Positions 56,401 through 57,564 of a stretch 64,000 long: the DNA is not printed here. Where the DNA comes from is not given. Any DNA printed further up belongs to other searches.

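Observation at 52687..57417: Terminal PKS protein with non-elongating KS0 and a C-terminally embedded crotonase domain but no HMGS partner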

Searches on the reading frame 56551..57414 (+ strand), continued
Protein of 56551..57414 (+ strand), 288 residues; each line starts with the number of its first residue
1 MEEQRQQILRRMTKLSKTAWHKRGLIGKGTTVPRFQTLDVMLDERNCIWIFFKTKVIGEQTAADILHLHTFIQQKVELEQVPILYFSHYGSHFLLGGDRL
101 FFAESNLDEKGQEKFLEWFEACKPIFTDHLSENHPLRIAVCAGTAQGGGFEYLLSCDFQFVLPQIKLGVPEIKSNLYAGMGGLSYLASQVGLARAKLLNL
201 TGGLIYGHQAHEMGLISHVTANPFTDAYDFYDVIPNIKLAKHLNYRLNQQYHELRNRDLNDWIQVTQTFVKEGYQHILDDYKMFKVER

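Call 42: search_protein_families(library=pfam, proteins=[L004:10787-11830:+, L004:12808-13851:+, L004:14698-16071:+, L004:16105-18072:+, L004:18086-19243:+, L004:19378-20511:+, L004:5513-7600:+], max_evalue=0.0001)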
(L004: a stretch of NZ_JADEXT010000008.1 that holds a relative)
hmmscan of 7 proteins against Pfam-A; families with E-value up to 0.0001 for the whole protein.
L004:10787-11830:+ (348 aa): 1 family
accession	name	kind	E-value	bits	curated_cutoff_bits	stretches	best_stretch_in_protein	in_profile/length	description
PF00487.30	FA_desaturase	-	2.7e-34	119.5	29.7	1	89-320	3-248/253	Fatty acid desaturase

L004:12808-13851:+ (348 aa): 1 family
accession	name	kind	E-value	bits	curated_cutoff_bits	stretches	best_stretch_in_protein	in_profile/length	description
PF00487.30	FA_desaturase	-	4.5e-27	95.9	29.7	1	78-303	5-240/253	Fatty acid desaturase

L004:14698-16071:+ (458 aa): 3 families
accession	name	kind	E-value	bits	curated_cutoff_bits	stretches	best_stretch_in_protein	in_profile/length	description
PF13437.12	HlyD_3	-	9.9e-20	71.7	22.2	1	322-426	2-96/106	HlyD family secretion protein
PF16576.10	HlyD_D23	-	4.4e-18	65.8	30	1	277-433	65-211/214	Barrel-sandwich domain of CusB or HlyD membrane-fusion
PF02321.23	OEP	-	1.2e-05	25.6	22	0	146-252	81-187/187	Outer membrane efflux protein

L004:16105-18072:+ (656 aa): 5 families
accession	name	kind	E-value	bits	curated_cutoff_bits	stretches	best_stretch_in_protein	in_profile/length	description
PF00005.33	ABC_tran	-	2e-59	200.6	25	2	27-166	2-137/137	ABC transporter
PF13304.12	AAA_21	-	1.9e-20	74.6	27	2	135-194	235-297/304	AAA domain, putative AbiEii toxin, Type IV TA system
PF13732.12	DrrA1-3_C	-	1.1e-09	39.3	27.4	1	566-652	1-80/81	ATP-binding protein DrrA1-3-like, C-terminal domain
PF13604.12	AAA_30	-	1.2e-06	28.8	27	0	383-432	21-69/191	AAA domain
PF13476.12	AAA_23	-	7.2e-05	23.9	27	0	366-404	6-43/201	AAA domain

L004:18086-19243:+ (386 aa): 3 families
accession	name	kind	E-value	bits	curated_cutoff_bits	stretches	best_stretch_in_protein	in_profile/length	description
PF12698.13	ABC2_membrane_3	-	1.9e-34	119.7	31.6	1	39-372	3-342/347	ABC-2 family transporter protein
PF01061.29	ABC2_membrane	-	2e-17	63.9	26.9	1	194-348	55-210/211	ABC-2 type transporter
PF12679.13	ABC2_membrane_2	-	2.1e-08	34.2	27.2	1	27-310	5-195/283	ABC-2 family transporter protein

L004:19378-20511:+ (378 aa): 4 families
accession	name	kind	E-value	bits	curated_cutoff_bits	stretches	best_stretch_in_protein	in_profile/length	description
PF12698.13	ABC2_membrane_3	-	1.9e-43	149.3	31.6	1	35-370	5-346/347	ABC-2 family transporter protein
PF01061.29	ABC2_membrane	-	1e-24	87.7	26.9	1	181-342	46-210/211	ABC-2 type transporter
PF12679.13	ABC2_membrane_2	-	4.2e-19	69.3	27.2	1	18-376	1-281/283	ABC-2 family transporter protein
PF12730.13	ABC2_membrane_4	-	2.7e-05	24.6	27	1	177-303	39-177/179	ABC-2 family transporter protein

L004:5513-7600:+ (696 aa): 3 families
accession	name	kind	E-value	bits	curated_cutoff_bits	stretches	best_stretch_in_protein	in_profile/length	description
PF00550.31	PP-binding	-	4.3e-22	78.6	20.8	2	346-410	3-67/67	Phosphopantetheine attachment site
PF21089.3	PKS_DH_N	-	4.1e-09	36.8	27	1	38-109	24-95/103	Polyketide synthase dehydratase domain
PF14765.12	PS-DH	-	1e-05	25.6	23.7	1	157-302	13-161/166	Polyketide synthase dehydratase N-terminal domain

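Call 43: search_protein_families(library=pfam, proteins=[L005:131-1312:+, L005:1418-2542:+, L005:6576-7649:+, L005:10822-11778:+, L005:12247-13227:+, L005:13247-14044:+, L005:14037-15092:+, L005:15096-16223:+, L005:16130-17956:+], max_evalue=0.0001)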
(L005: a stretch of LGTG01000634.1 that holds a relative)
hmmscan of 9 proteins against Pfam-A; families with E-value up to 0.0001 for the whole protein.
L005:131-1312:+ (394 aa): 1 family
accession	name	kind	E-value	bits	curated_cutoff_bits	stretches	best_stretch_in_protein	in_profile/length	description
PF00155.27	Aminotran_1_2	-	1.5e-44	153.1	19.7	1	50-362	5-348/361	Aminotransferase class I and II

L005:1418-2542:+ (375 aa): 2 families
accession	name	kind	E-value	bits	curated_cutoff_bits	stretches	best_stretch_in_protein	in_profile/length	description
PF05598.16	DUF772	-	3.1e-20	72.4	23.1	1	58-133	1-74/74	Transposase domain (DUF772)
PF13751.12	DDE_Tnp_1_6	-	8.3e-05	23.3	25.1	0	317-362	79-124/125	Transposase DDE domain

L005:6576-7649:+ (358 aa): 1 family
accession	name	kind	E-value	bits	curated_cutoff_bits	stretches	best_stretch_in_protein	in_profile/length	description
PF00296.26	Bac_luciferase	-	9e-39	134.1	27.9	1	15-327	1-313/314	Luciferase-like monooxygenase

L005:10822-11778:+ (319 aa): 2 families
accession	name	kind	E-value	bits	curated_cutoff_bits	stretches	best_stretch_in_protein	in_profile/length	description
PF00355.32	Rieske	-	3.5e-18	65.7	20.3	1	49-129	3-80/88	Rieske [2Fe-2S] domain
PF00848.25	Ring_hydroxyl_A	-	6.4e-08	33.2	24.9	1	195-313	12-145/208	Ring hydroxylating alpha subunit (catalytic domain)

L005:12247-13227:+ (327 aa): 5 families
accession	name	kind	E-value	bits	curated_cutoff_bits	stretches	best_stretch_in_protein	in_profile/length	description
PF02353.26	CMAS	-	8.6e-55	186.4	27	1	36-303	7-272/273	Mycolic acid cyclopropane synthetase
PF13649.12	Methyltransf_25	-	7.4e-08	33.4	27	1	95-174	1-84/97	Methyltransferase domain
PF08242.18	Methyltransf_12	-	5.6e-07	30.6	30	1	96-173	1-84/98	Methyltransferase domain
PF13489.12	Methyltransf_23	-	1.1e-06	28.9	27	1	78-203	8-119/164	Methyltransferase domain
PF08241.18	Methyltransf_11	-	2.7e-05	25.2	21.2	1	96-174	1-80/95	Methyltransferase domain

L005:13247-14044:+ (266 aa): 2 families
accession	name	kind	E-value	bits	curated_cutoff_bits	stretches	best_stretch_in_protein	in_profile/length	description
PF00975.26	Thioesterase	-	1.9e-30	107.2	26.4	1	27-244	2-223/226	Thioesterase domain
PF12697.13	Abhydrolase_6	-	2.2e-08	35.5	26.3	1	31-231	4-206/217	Alpha/beta hydrolase family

L005:14037-15092:+ (352 aa): 3 families
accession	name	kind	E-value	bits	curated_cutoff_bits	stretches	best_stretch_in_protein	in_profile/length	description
PF08240.17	ADH_N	-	1.2e-30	106.2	23.5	1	43-153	3-103/104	Alcohol dehydrogenase GroES-like domain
PF00107.32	ADH_zinc_N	-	7.4e-25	87.8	31.8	1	192-316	1-128/129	Zinc-binding dehydrogenase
PF13602.12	ADH_zinc_N_2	-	8.8e-09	36.8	27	1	243-350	18-134/134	Zinc-binding dehydrogenase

L005:15096-16223:+ (376 aa): 1 family
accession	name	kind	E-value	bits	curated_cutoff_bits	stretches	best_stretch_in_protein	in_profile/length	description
PF00487.30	FA_desaturase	-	1.2e-22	81.3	29.7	1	101-331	5-241/253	Fatty acid desaturase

L005:16130-17956:+ (609 aa): 2 families
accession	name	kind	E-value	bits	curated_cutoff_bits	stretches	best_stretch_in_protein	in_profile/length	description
PF00501.34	AMP-binding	-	2.7e-60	204.6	29.9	1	46-443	4-384/384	AMP-binding enzyme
PF23024.1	AMP-dom_DIP2-like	-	1e-11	45.3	27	1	488-597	2-103/110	Disco-interacting protein 2-like, AMP domain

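Call 58: predict_structure(alignment_id=A3)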
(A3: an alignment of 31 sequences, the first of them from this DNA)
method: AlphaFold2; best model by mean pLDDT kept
length: 277 residues; sequences in the alignment: 31
mean_pLDDT: 92.1   pTM: 0.89
mean pLDDT of the five models: 92.1, 90.3, 90.1, 89.6, 89.0
residues with pLDDT >= 90: 213; 70-90: 58; 50-70: 6; < 50: 0
segments of 3 or more residues with pLDDT < 50: none
pLDDT, mean of each block of 10 residues (from residue 1): 79 88 96 96 95 95 93 97 93 93 94 82 95 95 96 96 84 91 95 97 97 98 97 92 90 91 88 71
secondary structure, 60 per line:
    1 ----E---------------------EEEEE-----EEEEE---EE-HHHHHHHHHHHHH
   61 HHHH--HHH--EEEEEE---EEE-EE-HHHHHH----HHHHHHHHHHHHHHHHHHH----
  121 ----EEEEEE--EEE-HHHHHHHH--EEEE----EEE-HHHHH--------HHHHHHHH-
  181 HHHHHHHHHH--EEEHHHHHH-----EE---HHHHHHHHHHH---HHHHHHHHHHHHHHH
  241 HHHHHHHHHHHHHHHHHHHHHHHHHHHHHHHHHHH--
elements in order: E27-31 E37-41 H48-64 E72-77 E81-83 H88-93 H98-116 E125-130 E133-135 H137-144 E147-150 E155-157 H159-163 H172-179 H181-190 E193-195 H196-201 H212-222 H226-275

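Call 60: fold_search(model_id=the predicted structure, library=pdb)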
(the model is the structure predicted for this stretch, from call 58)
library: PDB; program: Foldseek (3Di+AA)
matches with E <= 10: 1188; with E <= 0.001: 727
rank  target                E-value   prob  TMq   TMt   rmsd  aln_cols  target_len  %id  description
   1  5fus_C                1.6e-17  1.00  0.78  0.80   3.0       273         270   21  Crystal structure of B. cenocepacia DfsA (released 2016-06-01)
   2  6dgn_A                2.1e-17  1.00  0.79  0.79   2.8       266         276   21  Cronobacter turicensis BDSF synthase RpfF in complex with the RpfR quorum-sensing receptor FI domain (released 2019-01-02)
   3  5fus_B                8.8e-17  1.00  0.74  0.75   3.5       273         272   21  Crystal structure of B. cenocepacia DfsA (released 2016-06-01)
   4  5fus_A                9.9e-17  1.00  0.79  0.81   2.8       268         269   22  Crystal structure of B. cenocepacia DfsA (released 2016-06-01)
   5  3pea_F                1.9e-15  1.00  0.71  0.76   4.0       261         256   22  Crystal structure of enoyl-CoA hydratase from Bacillus anthracis str. 'Ames Ancestor' (released 2010-11-03)
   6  3pea_A                4.2e-15  1.00  0.71  0.76   4.0       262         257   22  Crystal structure of enoyl-CoA hydratase from Bacillus anthracis str. 'Ames Ancestor' (released 2010-11-03)
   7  3pea_C                5.3e-15  1.00  0.74  0.79   3.2       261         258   22  Crystal structure of enoyl-CoA hydratase from Bacillus anthracis str. 'Ames Ancestor' (released 2010-11-03)
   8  7zq7_A                5.6e-15  1.00  0.77  0.80   3.0       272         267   21  Structure of RpF-1 (released 2023-05-10)
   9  3m6m_B                1.2e-14  1.00  0.75  0.79   3.3       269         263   22  Crystal structure of RpfF complexed with REC domain of RpfC (released 2010-09-22)
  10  3m6m_C                1.4e-14  1.00  0.75  0.79   3.3       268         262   22  Crystal structure of RpfF complexed with REC domain of RpfC (released 2010-09-22)
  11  3m6m_A                1.7e-14  1.00  0.75  0.79   3.3       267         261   22  Crystal structure of RpfF complexed with REC domain of RpfC (released 2010-09-22)
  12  5jbx_A                4.0e-14  1.00  0.61  0.65   6.0       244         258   23  Crystal structure of LiuC in complex with coenzyme A and malonic acid (released 2016-06-22)
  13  5zai_A                4.2e-14  1.00  0.63  0.68   6.1       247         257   23  Crystal structure of 3-Hydroxypropionyl-CoA dehydratase from Metallosphaera sedula (released 2018-08-01)
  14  5zai_C                5.7e-14  1.00  0.63  0.68   6.1       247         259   23  Crystal structure of 3-Hydroxypropionyl-CoA dehydratase from Metallosphaera sedula (released 2018-08-01)
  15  3h81_A                5.7e-14  1.00  0.64  0.69   6.4       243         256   22  Crystal structure of enoyl-CoA hydratase from Mycobacterium tuberculosis (released 2009-05-12)
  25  5zai_D                2.0e-13  1.00  0.65  0.69  15.6       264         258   23  Crystal structure of 3-Hydroxypropionyl-CoA dehydratase from Metallosphaera sedula (released 2018-08-01)
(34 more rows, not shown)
